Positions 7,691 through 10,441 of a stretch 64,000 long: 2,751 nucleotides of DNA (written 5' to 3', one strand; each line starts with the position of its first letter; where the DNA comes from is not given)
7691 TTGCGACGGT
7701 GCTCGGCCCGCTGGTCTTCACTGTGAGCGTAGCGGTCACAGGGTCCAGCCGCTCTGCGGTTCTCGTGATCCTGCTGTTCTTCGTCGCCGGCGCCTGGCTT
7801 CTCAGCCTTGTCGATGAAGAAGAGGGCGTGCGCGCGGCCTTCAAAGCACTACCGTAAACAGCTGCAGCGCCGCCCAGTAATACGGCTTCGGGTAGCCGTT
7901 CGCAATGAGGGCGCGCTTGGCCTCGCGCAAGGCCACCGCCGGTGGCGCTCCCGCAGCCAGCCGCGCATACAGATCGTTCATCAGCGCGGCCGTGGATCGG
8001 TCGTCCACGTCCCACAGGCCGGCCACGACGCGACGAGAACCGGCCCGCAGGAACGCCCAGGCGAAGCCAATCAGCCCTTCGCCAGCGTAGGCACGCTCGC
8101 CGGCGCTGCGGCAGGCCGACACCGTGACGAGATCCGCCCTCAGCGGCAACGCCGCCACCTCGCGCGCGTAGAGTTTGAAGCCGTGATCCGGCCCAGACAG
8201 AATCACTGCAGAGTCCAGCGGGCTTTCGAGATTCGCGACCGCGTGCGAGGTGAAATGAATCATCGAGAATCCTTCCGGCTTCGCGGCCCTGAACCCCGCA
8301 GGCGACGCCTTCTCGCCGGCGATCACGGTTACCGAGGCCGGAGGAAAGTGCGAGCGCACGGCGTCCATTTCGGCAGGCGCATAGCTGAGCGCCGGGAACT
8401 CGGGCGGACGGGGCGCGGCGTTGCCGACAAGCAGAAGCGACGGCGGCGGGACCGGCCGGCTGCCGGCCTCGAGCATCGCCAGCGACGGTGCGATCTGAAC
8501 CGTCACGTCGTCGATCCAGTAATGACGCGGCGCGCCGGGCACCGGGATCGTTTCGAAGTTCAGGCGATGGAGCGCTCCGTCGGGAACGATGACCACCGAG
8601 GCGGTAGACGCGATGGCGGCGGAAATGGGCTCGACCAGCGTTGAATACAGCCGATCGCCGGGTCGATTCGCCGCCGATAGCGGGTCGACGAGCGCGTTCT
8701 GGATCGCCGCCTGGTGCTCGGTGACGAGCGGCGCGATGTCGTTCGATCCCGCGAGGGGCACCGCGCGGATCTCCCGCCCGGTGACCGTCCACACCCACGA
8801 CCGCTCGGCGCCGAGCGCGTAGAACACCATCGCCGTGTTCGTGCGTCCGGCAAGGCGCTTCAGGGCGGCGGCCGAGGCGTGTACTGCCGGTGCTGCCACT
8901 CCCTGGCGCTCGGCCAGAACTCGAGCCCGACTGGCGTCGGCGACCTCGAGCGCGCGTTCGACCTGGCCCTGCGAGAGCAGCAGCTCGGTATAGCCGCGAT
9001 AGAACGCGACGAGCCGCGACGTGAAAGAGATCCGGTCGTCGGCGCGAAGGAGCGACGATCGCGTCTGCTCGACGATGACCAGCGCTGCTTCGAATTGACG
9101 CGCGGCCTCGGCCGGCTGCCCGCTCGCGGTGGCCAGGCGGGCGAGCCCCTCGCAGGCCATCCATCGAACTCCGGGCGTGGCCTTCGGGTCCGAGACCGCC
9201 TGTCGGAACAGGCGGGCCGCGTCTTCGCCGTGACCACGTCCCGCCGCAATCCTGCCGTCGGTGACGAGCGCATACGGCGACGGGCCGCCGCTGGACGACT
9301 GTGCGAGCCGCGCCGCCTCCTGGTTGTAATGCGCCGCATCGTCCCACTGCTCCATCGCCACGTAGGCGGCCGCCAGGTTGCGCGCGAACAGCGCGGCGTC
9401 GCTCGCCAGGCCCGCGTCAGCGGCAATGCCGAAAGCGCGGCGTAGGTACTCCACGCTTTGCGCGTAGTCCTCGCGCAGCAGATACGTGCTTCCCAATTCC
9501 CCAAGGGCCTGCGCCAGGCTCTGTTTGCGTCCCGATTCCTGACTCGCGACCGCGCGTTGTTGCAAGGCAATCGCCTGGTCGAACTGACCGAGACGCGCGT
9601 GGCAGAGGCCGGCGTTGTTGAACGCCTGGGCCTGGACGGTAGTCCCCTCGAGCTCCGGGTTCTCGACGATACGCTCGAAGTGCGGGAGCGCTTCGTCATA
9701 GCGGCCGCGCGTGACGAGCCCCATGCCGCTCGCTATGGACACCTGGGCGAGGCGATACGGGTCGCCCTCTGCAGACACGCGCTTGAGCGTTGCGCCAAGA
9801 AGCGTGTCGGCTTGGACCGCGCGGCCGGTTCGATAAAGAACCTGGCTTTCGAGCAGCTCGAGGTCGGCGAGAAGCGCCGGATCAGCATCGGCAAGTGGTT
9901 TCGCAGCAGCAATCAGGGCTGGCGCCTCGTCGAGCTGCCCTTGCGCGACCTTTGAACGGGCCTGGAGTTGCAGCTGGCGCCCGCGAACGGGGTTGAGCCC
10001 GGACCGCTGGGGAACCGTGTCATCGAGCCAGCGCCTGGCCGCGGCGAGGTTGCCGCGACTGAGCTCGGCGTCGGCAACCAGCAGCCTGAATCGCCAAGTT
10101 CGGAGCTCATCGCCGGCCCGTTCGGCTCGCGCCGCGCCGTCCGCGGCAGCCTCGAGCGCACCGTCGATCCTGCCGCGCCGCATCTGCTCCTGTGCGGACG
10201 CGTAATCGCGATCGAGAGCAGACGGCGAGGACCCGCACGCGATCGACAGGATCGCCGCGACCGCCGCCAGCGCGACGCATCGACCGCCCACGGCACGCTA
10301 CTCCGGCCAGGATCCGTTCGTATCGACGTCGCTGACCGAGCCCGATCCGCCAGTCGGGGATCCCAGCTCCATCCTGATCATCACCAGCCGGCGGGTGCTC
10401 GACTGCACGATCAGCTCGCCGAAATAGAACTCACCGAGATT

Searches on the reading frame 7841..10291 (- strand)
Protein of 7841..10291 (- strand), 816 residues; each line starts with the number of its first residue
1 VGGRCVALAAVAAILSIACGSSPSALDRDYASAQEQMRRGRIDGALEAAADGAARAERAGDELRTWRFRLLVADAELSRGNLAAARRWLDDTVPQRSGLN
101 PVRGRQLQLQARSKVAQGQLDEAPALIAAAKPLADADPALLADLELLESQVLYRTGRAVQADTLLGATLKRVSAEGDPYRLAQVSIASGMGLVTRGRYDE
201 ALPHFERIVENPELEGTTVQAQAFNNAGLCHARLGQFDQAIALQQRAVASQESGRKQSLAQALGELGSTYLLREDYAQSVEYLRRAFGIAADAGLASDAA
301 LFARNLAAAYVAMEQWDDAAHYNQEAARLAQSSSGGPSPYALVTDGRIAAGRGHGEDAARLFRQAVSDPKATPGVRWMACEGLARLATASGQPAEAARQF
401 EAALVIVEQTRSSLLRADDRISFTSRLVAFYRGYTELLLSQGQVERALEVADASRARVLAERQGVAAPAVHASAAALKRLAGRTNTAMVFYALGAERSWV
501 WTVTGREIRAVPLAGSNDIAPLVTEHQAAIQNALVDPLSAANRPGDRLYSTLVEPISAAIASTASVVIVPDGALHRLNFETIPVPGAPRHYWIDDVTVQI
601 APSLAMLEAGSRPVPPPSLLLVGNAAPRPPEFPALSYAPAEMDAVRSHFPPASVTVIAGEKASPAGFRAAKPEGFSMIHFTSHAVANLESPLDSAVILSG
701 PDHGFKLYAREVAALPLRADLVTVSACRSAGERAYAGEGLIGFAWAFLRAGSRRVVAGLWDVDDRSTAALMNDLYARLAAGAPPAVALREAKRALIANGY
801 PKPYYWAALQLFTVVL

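Call 7: search_protein_families(library=pfam, proteins=[window:7841-10291:-], max_evalue=1)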
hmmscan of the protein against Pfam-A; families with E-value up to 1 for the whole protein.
window:7841-10291:- (816 aa): 17 families
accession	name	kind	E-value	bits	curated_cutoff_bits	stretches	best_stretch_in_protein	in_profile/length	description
PF12770.12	CHAT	-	5.7e-54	183.9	24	1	543-811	2-286/289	CHAT domain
PF13424.12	TPR_12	-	1.5e-18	67.2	30.1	3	221-290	3-75/77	Tetratricopeptide repeat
PF00515.34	TPR_1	-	1.7e-12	47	27.8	3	221-242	1-22/34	Tetratricopeptide repeat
PF13176.12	TPR_7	-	3.2e-11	42.8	27.9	1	262-290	1-29/36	Tetratricopeptide repeat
PF17874.7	TPR_MalT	-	3.9e-10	40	45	2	233-414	13-198/336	MalT-like TPR region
PF07719.23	TPR_2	-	5.6e-10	39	27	2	221-249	1-29/34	Tetratricopeptide repeat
PF13374.12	TPR_10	-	2.2e-09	37.5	27.5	3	304-335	6-37/42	Tetratricopeptide repeat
PF13181.12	TPR_8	-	5.9e-09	35.8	25.7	2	260-291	1-32/34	Tetratricopeptide repeat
PF13432.12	TPR_16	-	8.3e-09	36.2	32.7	3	189-250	4-60/65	Tetratricopeptide repeat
PF12895.13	ANAPC3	-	0.00058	20.5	27.2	1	196-247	3-49/82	Anaphase-promoting complex, cyclosome, subunit 3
PF12862.13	ANAPC5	-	0.0028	18.1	23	1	271-333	9-71/91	Anaphase-promoting complex subunit 5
PF03568.22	Peptidase_C50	-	0.0091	15.6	27.8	1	720-765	348-393/395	Peptidase family C50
PF14559.12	TPR_19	-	0.017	15.8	25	1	194-251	3-55/68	Tetratricopeptide repeat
PF23300.3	HEAT_Nup120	-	0.047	14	29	1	384-453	33-110/170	Nucleoporin Nup120, HEAT repeats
PF10602.15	RPN7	-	0.11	12.6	29.6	0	242-371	18-109/174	26S proteasome subunit RPN7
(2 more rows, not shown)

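Call 8: search_protein_families(library=ncbifam, proteins=[window:7841-10291:-], max_evalue=1)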
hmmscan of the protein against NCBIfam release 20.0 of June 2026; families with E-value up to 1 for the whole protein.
window:7841-10291:- (816 aa): 12 families
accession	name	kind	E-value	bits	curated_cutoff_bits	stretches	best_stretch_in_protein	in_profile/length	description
TIGR02521.1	type_IV_pilW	equivalog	4.3e-11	42.8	154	2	192-285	109-194/234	type IV pilus biogenesis/stability protein PilW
NF053520.1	HK_Porph_FimS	equivalog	1.6e-05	23.4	600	1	155-332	97-276/618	sensor histidine kinase FimS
NF040959.1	MamA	equivalog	0.00017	21.1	200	2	194-328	49-167/204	magnetosome protein MamA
NF053720.1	NsdA_fam_reg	subfamily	0.00069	19.2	75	2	220-291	328-399/432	NsdA family TPR-like regulatory protein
NF047507.1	TPR_BatC_Lepto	exception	0.00078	19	175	1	195-247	71-122/214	TPR repeat-containing protein BatC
NF008757.0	PRK11788.1-5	equivalog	0.00088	18.5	363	1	187-367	74-242/388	lipopolysaccharide assembly protein LapB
NF052312.1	T9SS_PorW_SprE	equivalog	0.0054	15.4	250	1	195-288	117-207/716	type IX secretion system periplasmic lipoprotein PorW/SprE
NF002725.1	PRK02603.1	equivalog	0.0091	16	143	1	186-252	39-103/173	photosystem I assembly protein Ycf3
TIGR00990.1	3a0801s09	subfamily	0.097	11.3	757.25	0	252-327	119-187/615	mitochondrial import receptor subunit TOM70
NF053779.1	BT3442_fam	equivalog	0.19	10.4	940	1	167-328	87-250/563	BT3442 family protein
NF041237.1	CAS_csx29_CRASP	exception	0.25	10.1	300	1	681-775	531-625/670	type III-E CRISPR-associated TPR-CHAT protein Csx29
NF047558.1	TPR_END_plus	domain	0.34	10.9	32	0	226-253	4-31/56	TPR end-of-group domain-containing protein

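Call 31: search_protein_families(library=padloc, proteins=[window:7841-10291:-], max_evalue=1)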
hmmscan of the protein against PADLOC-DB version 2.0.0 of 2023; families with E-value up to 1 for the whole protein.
window:7841-10291:- (816 aa): 1 family
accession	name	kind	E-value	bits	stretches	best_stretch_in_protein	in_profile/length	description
PDLC01169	TPR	-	2.1e-07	28.6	2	219-333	107-221/252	TPR repeats containing protein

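Call 63: find_homologous_proteins(query=window:7844-10291:-, max_evalue=1e-30)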
Query window:7844-10291:- (816 aa): 129 proteins with E <= 1e-30 among 8000 candidates; the best 120 are listed.
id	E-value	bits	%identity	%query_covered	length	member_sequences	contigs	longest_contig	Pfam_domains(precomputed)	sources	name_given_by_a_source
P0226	0.0e+0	1472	86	98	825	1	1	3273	PF17874.8,PF00515.35,PF13424.13,PF13176.13,PF13432.13,PF12770.13,PF13181.13,PF07719.24,PF13374.13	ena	-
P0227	0.0e+0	1166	69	97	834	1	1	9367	PF17874.8,PF00515.35,PF13424.13,PF13176.13,PF13432.13,PF12770.13,PF13181.13,PF07719.24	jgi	jgi:CHAT domain-containing protein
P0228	0.0e+0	1163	69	97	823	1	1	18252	PF17874.8,PF00515.35,PF13424.13,PF13176.13,PF13432.13,PF12770.13,PF13181.13,PF07719.24,PF13374.13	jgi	jgi:CHAT domain-containing protein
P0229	0.0e+0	1148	69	98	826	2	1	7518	PF17874.8,PF00515.35,PF13424.13,PF13176.13,PF13432.13,PF12770.13,PF13181.13,PF07719.24,PF13374.13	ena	-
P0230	0.0e+0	1115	67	100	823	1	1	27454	PF14559.13,PF00515.35,PF13424.13,PF13176.13,PF13432.13,PF13428.13,PF12770.13,PF13181.13,PF07719.24,PF13374.13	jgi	jgi:CHAT domain-containing protein/Tfp pilus assembly protein PilF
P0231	0.0e+0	1082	66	98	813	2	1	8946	PF14559.13,PF17874.8,PF00515.35,PF13424.13,PF13176.13,PF13428.13,PF12770.13,PF13181.13,PF07719.24,PF13374.13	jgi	-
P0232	0.0e+0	1074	64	99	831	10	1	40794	PF17874.8,PF00515.35,PF13424.13,PF13176.13,PF13432.13,PF12770.13,PF13181.13,PF07719.24,PF13374.13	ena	-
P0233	0.0e+0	1066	64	98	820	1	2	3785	PF14559.13,PF17874.8,PF00515.35,PF13424.13,PF13176.13,PF13432.13,PF12770.13,PF13181.13,PF07719.24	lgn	-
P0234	0.0e+0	1055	63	98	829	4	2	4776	PF17874.8,PF00515.35,PF13424.13,PF13432.13,PF12770.13,PF13181.13,PF07719.24,PF13374.13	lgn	-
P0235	0.0e+0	1055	63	100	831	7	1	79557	PF14559.13,PF17874.8,PF00515.35,PF13424.13,PF13176.13,PF13432.13,PF12770.13,PF07719.24,PF13374.13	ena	-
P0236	0.0e+0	1054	65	98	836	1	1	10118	PF14559.13,PF17874.8,PF00515.35,PF13424.13,PF13176.13,PF13432.13,PF12770.13,PF07719.24,PF13374.13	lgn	-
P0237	0.0e+0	1042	63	98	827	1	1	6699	PF17874.8,PF00515.35,PF13424.13,PF13176.13,PF13432.13,PF12770.13,PF13181.13,PF07719.24,PF13374.13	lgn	-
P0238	0.0e+0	1035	61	98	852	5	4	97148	PF17874.8,PF00515.35,PF13424.13,PF13176.13,PF13432.13,PF12770.13,PF13181.13,PF07719.24,PF13374.13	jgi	-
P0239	0.0e+0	1026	63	97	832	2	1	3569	PF17874.8,PF00515.35,PF13424.13,PF13432.13,PF12770.13,PF13181.13,PF07719.24,PF13374.13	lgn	-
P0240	0.0e+0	1023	61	100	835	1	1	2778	PF14559.13,PF17874.8,PF00515.35,PF13424.13,PF13176.13,PF13432.13,PF12770.13,PF13181.13,PF07719.24,PF13374.13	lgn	-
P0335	2.1e-160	554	40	100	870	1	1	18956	PF17874.8,PF00515.35,PF13424.13,PF13432.13,PF12770.13,PF13181.13,PF07719.24,PF13374.13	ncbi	-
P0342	3.5e-127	444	36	99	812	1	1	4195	PF14559.13,PF03568.24,PF17874.8,PF00515.35,PF13424.13,PF13176.13,PF12770.13,PF13181.13,PF07719.24,PF13374.13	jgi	jgi:CHAT domain-containing protein/Tfp pilus assembly protein PilF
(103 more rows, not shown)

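Call 73: find_encoding_contigs(protein=P0335, flank=6000, max_places=2)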
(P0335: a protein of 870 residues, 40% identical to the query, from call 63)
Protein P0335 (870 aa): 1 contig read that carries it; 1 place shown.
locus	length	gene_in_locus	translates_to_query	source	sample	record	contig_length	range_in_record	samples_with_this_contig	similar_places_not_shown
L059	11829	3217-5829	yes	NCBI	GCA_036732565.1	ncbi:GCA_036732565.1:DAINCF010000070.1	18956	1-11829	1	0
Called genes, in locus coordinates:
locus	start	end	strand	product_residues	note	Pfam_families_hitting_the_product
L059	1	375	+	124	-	?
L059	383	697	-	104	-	PF14542:Acetyltransf_CG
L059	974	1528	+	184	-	-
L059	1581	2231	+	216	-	-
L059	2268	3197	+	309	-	PF26784:DUF8256 (faint)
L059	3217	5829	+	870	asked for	PF07719:TPR_2 (faint), PF13432:TPR_16 (faint), PF17874:TPR_MalT (faint), PF13374:TPR_10 (faint), PF13181:TPR_8 (faint), PF00515:TPR_1 (faint), PF13424:TPR_12, PF12770:CHAT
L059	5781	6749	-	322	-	PF21836:DUF6895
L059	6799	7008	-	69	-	-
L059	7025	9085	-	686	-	PF01926:MMR_HSR1, PF02421:FeoB_N, PF07670:Gate, PF07664:FeoB_C, PF07670:Gate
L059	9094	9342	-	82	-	PF04023:FeoA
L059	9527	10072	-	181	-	PF06078:DUF937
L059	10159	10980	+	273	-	PF09619:YscW, PF03724:META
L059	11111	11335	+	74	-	-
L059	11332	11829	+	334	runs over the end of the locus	PF03069:FmdA_AmdA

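Call 74: find_encoding_contigs(protein=P0342, flank=6000, max_places=2)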
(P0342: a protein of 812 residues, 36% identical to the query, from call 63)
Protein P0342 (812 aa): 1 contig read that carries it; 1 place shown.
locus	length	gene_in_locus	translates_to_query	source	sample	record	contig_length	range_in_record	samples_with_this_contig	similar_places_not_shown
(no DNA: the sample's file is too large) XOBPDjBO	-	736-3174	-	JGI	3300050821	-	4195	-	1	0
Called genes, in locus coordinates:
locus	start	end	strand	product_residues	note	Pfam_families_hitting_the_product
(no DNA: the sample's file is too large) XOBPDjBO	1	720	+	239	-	?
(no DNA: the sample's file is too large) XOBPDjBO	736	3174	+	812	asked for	PF07719:TPR_2 (faint), PF13181:TPR_8 (faint), PF13424:TPR_12, PF17874:TPR_MalT, PF00515:TPR_1 (weak), PF13424:TPR_12, PF12770:CHAT, PF03568:Separin_C (weak), +3 more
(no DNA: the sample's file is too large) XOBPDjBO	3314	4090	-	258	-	PF03741:TerC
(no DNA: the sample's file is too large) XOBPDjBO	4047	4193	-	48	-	?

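Call 75: search_solved_structures(query=window:7844-10291:-, max_evalue=0.01)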
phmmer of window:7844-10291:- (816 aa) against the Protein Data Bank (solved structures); distinct sequences matched with E-value up to 0.01: 30.
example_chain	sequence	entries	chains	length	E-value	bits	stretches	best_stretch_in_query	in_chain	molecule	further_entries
9qhb_A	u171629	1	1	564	2e-19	73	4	160-329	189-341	Engineered tetratricopeptide repeat protein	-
8bu0_A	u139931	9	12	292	6.3e-16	61.4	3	187-333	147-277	Consensus tetratricopeptide repeat protein | Crystal structure of an 8-repeat consensus TPR superhelix with Zinc. | Monomer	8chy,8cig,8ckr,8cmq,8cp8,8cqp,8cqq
9qhc_A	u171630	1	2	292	7.9e-11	44.5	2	187-330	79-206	Engineered tetratricopeptide repeat protein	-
6hc2_A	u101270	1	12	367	2.5e-10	42.9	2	223-330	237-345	G-protein-signaling modulator 2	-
3sf4_A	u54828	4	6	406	3.6e-10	42.3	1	216-290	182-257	G-protein-signaling modulator 2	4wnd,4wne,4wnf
4wng_A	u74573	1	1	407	3.6e-10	42.3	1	216-290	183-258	G-protein-signaling modulator 2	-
5a6c_A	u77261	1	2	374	3.8e-10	42.2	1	216-290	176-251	G-PROTEIN-SIGNALING MODULATOR 2, AFADIN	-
3ro2_A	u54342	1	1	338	4.7e-10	42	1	217-290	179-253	G-protein-signaling modulator 2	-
4g2v_A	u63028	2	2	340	4.8e-10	41.9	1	217-290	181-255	G-protein-signaling modulator 2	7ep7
4jhr_A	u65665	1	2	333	1.8e-09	40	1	217-290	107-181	G-protein-signaling modulator 2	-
3ro3_A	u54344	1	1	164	1.4e-08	37.1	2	223-328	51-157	G-protein-signaling modulator 2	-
7obi_A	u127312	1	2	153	2.5e-08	36.2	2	219-289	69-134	CTPR-rv4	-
5a7d_B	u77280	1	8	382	9.8e-08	34.3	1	196-331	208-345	PINS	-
4a1s_A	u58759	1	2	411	2.3e-07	33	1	204-331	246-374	PARTNER OF INSCUTEABLE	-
8ch0_A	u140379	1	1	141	9.1e-07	31.1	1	191-329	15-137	Consensus tetratricopeptide repeat protein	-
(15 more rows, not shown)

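Call 90: predict_structure(alignment_id=A4)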
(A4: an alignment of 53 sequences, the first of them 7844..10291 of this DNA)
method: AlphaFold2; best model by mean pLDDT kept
length: 816 residues; sequences in the alignment: 53
mean_pLDDT: 89.5   pTM: 0.80
mean pLDDT of the five models: 89.5, 89.3, 88.3, 87.8, 86.6
residues with pLDDT >= 90: 558; 70-90: 195; 50-70: 51; < 50: 12
segments of 3 or more residues with pLDDT < 50: 730-737
pLDDT, mean of each block of 10 residues (from residue 1): 59 57 91 95 95 96 97 94 94 94 98 93 97 94 97 91 96 95 97 82 94 96 95 82 97 90 95 91 97 90 93 96 92 71 95 97 95 90 96 96 87 52 77 94 96 85 70 93 95 93 96 94 90 80 92 93 89 91 92 95 88 79 90 89 97 96 95 95 78 84 84 90 76 48 86 88 86 96 96 94 90 94
secondary structure, 60 per line:
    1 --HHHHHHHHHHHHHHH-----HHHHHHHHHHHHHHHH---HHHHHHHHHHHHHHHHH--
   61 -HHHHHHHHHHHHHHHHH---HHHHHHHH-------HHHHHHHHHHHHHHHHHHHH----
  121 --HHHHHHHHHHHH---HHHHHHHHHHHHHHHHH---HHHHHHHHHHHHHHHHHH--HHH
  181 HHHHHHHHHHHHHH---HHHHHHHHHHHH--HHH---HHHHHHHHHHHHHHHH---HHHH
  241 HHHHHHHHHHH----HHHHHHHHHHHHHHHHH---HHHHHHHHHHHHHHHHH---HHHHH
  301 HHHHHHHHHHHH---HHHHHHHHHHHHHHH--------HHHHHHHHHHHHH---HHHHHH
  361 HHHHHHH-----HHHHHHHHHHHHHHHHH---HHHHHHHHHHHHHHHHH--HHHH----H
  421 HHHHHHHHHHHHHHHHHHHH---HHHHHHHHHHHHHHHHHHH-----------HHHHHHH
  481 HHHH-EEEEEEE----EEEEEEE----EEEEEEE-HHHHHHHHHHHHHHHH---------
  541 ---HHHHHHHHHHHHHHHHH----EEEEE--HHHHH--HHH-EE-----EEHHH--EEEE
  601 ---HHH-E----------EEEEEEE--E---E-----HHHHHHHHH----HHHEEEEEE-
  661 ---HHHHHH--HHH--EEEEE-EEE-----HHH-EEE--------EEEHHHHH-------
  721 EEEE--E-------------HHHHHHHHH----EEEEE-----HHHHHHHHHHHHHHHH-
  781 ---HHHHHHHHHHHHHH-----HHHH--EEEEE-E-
elements in order (helices of 4 or more, strands of 3 or more residues): H3-17 H23-38 H42-58 H62-78 H82-89 H97-116 H123-134 H138-154 H158-175 H178-194 H198-209 H218-233 H237-251 H256-272 H276-292 H296-312 H316-330 H339-351 H355-367 H373-389 H393-409 H412-415 H420-440 H444-462 H474-484 E486-492 E497-503 E508-514 H516-531 H544-560 E565-569 H572-576 E597-600 E619-625 H638-646 E654-659 H664-669 E677-681 E683-685 E695-697 E706-708 H709-713 E721-724 H741-749 E754-758 H764-779 H784-797 H803-806 E809-813

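Call 92: fold_search(model_id=the predicted structure, library=pdb)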
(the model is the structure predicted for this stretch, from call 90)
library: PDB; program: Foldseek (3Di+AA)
matches with E <= 10: 1718; with E <= 0.001: 362
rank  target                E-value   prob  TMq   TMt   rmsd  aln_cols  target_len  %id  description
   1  8rw5                  9.9e-16  1.00  0.46  0.43  16.4       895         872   16  Symmetry expansion of dimeric transmembrane anti-sigma factor DdvA (released 2024-11-06)
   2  8rot_A                1.6e-15  1.00  0.45  0.41  15.7       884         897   16  Cryo-EM structure of the transmembrane anti-sigma factor DdvA (released 2024-11-06)
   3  8eey_B                1.7e-14  1.00  0.35  0.39  16.3       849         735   12  Cas7-11 in complex with DR-mismatched target RNA, Csx29 and Csx30 (released 2022-11-16)
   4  8eex_B                9.2e-13  1.00  0.41  0.45  14.8       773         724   12  Cas7-11 in complex with Csx29 (released 2022-11-16)
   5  9hma                  2.7e-12  1.00  0.41  0.27  14.2      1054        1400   13  Cryo-EM structure of apo human separase (released 2025-09-03)
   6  7y83_D                6.2e-12  1.00  0.40  0.49  11.7       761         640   12  CryoEM structure of type III-E CRISPR Craspase gRAMP-crRNA in complex with TPR-CHAT protease bound to non-self RNA tar (released 2022-12-14)
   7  7y9x_B                6.2e-12  1.00  0.36  0.39  15.8       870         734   13  Structure of the Cas7-11-Csx29-guide RNA complex (released 2022-11-09)
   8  8d9f_A                8.5e-12  1.00  0.42  0.49  11.0       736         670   12  gRAMP-TPR-CHAT (Craspase) (released 2023-06-14)
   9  9hm7                  9.2e-12  1.00  0.38  0.27  14.4      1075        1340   13  Cryo-EM structure of apo human separase with the mutation C2029S (released 2025-09-03)
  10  7xsq_B                2.0e-11  1.00  0.40  0.47  11.2       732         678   11  Structure of the Craspase (released 2022-11-09)
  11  7x8a_D                2.3e-11  1.00  0.32  0.38  17.6       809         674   12  Cryo-EM structure of a bacterial protein complex (released 2022-11-16)
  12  8d9g_A                2.3e-11  1.00  0.32  0.38  17.2       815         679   11  gRAMP-TPR-CHAT Non match PFS target RNA(Craspase) (released 2023-06-14)
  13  9hvy                  2.7e-11  1.00  0.39  0.26  14.6      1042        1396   14  Cryo-EM structure of human separase-SCC1 (1-631) fusion protein (released 2026-01-14)
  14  9hn0_B                2.9e-11  1.00  0.41  0.24  13.6      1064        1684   12  Cryo-EM structure of human separase bound to SCC1 (310-550 aa) (released 2025-09-03)
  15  7y84_C                3.7e-11  1.00  0.33  0.40  17.2       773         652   12  CryoEM structure of type III-E CRISPR Craspase gRAMP-crRNA in complex with TPR-CHAT protease (released 2022-12-14)
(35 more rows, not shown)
